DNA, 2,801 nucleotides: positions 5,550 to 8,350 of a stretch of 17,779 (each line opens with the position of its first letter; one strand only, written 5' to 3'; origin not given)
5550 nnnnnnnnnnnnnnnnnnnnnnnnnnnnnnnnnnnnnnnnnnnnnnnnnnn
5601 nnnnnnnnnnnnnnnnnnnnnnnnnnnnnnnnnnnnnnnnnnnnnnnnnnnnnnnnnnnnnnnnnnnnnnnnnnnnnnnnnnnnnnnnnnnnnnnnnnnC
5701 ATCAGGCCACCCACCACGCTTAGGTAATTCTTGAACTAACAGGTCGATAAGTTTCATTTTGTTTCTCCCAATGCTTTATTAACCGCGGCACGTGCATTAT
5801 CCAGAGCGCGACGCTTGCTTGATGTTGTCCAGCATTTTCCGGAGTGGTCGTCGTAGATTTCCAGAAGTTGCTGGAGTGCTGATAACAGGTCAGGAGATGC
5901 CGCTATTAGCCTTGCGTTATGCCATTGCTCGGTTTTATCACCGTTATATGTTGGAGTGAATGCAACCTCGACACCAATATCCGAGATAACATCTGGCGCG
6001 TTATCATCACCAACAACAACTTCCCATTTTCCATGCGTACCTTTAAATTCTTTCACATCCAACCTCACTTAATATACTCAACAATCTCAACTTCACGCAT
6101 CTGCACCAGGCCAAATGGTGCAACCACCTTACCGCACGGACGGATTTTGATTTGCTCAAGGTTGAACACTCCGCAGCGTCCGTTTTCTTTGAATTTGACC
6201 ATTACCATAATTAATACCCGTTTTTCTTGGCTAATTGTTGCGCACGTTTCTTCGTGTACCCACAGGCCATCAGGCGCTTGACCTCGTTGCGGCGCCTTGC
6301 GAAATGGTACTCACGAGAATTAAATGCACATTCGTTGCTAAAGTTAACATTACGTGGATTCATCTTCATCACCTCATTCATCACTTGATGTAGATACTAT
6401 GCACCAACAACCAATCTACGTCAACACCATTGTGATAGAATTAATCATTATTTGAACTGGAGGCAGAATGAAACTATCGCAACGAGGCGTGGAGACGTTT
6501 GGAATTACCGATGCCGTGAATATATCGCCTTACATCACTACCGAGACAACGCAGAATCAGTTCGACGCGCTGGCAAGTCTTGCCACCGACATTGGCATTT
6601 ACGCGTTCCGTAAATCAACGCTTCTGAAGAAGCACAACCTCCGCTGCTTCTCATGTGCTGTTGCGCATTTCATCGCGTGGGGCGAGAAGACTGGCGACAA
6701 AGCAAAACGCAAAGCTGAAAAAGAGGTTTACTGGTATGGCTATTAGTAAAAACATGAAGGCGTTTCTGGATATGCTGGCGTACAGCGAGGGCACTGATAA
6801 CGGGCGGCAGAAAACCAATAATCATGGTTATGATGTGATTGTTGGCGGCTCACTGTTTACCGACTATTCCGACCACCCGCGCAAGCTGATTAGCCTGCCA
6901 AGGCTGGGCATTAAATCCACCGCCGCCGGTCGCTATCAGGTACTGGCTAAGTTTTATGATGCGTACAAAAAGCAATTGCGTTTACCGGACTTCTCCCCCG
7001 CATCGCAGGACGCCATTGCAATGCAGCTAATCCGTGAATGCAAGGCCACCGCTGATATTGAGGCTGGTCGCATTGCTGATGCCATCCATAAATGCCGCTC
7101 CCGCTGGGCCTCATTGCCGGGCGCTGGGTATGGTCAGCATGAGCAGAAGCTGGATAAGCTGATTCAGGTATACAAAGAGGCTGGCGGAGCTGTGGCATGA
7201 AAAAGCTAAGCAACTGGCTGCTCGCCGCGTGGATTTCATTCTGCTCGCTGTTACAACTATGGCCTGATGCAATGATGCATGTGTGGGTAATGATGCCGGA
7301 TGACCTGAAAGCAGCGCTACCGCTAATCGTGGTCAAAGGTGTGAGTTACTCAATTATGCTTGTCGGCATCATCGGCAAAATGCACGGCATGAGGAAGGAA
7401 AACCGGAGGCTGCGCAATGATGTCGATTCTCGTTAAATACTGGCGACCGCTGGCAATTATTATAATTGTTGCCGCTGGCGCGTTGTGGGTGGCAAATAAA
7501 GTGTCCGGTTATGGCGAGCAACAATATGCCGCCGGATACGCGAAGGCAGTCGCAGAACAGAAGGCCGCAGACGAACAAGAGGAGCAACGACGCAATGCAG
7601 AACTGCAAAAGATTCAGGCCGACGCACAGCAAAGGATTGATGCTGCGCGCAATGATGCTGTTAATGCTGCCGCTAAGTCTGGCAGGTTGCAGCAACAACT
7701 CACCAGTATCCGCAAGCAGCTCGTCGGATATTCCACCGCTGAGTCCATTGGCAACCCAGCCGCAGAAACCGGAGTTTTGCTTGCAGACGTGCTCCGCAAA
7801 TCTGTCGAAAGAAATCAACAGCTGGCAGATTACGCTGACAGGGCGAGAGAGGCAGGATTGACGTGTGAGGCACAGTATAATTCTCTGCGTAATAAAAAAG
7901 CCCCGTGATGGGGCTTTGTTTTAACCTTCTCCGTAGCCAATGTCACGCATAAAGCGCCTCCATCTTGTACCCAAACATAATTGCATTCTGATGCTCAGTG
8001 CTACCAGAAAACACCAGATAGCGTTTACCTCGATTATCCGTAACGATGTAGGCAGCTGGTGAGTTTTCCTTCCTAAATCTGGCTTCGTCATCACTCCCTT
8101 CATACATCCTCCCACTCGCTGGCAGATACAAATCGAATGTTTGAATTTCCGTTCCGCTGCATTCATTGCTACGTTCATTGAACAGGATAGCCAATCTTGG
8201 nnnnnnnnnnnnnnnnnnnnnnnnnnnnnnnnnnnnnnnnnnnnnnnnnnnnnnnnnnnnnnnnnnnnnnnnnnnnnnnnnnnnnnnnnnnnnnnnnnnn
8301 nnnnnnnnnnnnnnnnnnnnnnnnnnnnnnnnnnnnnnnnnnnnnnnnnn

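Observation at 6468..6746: Truncated GH24 lysozyme-like ORF directly upstream of an intact lambda-R-type transglycosylase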

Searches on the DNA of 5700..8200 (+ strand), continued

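Call 81: get_annotated_region(hit=H162, flank=600)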
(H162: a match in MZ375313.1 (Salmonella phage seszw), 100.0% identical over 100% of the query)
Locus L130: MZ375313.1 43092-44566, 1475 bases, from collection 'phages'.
description: Mutant Salmonella phage seszw clone seszw_100L, complete genome.
organism: Salmonella phage seszw (NCBI taxid 2865759)
taxonomy: Viruses; Duplodnaviria; Heunggongvirae; Uroviricota; Caudoviricetes; Skatevirus
host: -; source: -; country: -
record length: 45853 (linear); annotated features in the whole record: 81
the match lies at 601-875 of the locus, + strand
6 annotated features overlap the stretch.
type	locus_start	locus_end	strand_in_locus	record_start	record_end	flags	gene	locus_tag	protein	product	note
CDS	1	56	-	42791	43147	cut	-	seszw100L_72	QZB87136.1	hypothetical protein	hypothetical protein [Salmonella phage IME207]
CDS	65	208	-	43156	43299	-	-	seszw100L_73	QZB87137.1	hypothetical protein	hypothetical protein [Salmonella phage IME207]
CDS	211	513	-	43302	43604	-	-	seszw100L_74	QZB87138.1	hypothetical protein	hypothetical protein Seszw_68 [Salmonella phage Seszw_1]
CDS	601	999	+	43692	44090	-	-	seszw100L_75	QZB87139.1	lysozyme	lysozyme [Salmonella phage LPST10]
CDS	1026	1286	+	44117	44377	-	-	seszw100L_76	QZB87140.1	lysin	lysin [Salmonella phage IME207]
CDS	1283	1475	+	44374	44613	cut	-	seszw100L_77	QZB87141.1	holin protein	holin protein [Salmonella phage LPST10]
